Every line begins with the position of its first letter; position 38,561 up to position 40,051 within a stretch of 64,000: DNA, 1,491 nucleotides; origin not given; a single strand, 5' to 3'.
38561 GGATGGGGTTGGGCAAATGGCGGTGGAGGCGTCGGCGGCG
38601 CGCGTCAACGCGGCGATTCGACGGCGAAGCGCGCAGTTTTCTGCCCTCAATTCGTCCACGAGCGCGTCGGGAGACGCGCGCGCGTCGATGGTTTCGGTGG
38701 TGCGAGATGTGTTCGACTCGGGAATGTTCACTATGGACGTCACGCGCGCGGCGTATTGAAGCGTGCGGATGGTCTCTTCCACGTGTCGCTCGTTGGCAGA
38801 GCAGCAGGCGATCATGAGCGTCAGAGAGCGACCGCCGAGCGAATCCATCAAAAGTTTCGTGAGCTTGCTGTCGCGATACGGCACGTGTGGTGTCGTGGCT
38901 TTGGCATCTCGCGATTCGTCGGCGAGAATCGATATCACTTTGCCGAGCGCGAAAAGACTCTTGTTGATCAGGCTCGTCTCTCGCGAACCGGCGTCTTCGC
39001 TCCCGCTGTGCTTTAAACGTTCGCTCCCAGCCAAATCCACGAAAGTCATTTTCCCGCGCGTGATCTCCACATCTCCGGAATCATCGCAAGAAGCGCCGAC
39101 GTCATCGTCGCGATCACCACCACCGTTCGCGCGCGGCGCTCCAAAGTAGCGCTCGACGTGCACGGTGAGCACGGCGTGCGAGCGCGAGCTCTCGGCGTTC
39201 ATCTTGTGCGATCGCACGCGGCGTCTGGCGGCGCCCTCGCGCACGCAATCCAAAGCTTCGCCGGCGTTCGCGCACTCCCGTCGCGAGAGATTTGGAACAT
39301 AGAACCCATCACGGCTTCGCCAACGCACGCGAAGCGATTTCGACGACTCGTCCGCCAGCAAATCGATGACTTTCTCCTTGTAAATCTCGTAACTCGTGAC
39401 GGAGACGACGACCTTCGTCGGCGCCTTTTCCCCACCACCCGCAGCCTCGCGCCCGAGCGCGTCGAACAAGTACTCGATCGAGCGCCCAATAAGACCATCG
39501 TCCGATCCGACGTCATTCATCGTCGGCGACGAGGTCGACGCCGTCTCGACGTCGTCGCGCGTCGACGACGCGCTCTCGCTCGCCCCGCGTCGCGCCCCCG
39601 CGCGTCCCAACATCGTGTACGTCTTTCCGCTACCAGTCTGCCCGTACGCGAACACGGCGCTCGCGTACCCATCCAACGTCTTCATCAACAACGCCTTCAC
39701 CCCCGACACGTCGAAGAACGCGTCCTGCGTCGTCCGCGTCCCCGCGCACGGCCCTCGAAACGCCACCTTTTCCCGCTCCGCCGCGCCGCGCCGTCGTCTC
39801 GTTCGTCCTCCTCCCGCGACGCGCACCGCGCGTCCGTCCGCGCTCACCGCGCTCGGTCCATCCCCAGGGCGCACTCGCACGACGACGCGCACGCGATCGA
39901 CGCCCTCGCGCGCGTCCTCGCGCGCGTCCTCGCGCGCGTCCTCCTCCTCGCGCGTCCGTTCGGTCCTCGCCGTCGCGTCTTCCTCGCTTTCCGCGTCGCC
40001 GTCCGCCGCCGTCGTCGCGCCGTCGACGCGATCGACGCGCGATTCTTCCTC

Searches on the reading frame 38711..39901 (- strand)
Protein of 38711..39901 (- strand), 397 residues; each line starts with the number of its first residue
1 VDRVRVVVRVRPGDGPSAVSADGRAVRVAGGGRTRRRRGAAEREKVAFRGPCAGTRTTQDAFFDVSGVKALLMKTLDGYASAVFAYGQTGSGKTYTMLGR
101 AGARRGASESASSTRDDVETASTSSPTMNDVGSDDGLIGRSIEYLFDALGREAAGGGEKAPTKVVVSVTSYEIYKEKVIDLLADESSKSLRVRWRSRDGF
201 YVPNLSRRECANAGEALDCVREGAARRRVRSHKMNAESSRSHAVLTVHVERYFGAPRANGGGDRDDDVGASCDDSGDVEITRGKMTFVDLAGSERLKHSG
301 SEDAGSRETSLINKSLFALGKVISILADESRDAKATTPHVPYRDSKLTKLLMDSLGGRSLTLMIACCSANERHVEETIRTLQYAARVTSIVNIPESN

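Call 31: find_homologous_proteins(query=window:38711-39901:-, max_evalue=1e-10)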
Query seq(397 aa) (397 aa): 5118 proteins with E <= 1e-10 among 8000 candidates; the best 120 are listed.
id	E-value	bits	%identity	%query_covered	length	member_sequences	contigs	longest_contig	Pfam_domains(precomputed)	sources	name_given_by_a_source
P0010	1.7e-252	855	100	100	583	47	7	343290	PF00225.30,PF16796.12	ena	-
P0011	6.6e-234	794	95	97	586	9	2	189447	PF00225.30,PF16796.12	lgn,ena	-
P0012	4.0e-134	465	87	64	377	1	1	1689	PF00225.30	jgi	jgi:hypothetical protein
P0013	6.7e-131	455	64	94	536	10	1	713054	PF00225.30,PF16796.12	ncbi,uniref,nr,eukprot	ncbi:P-loop containing nucleoside triphosphate hydrolase [Ostreococcus tauri]|uniref:Kinesin-like pr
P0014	4.6e-130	452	61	97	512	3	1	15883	PF00225.30,PF16796.12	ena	-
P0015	1.5e-127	444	62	88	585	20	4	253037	PF00225.30,PF16796.12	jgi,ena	-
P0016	1.6e-127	444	60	97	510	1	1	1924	PF00225.30,PF16796.12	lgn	-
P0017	1.1e-125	438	61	88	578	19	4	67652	PF00225.30,PF16796.12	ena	-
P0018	1.1e-124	434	60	88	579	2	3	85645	PF00225.30,PF16796.12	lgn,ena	-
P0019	1.4e-124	434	61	88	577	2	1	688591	PF00225.30,PF16796.12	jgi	-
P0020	1.3e-123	431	61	88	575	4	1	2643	PF00225.30,PF16796.12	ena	-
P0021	1.3e-123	431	61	88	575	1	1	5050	PF00225.30,PF16796.12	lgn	-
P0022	1.3e-123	431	61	88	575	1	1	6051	PF00225.30,PF16796.12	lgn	-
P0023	2.2e-102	361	53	92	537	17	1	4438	PF00225.30,PF16796.12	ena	-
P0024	2.7e-102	361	54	96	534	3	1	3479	PF00225.30,PF16796.12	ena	-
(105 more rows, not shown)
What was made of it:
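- Closest known: Canonical KIF12-like kinesin in the same window. Different: Orthologues occur across eukaryotes (call 31).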
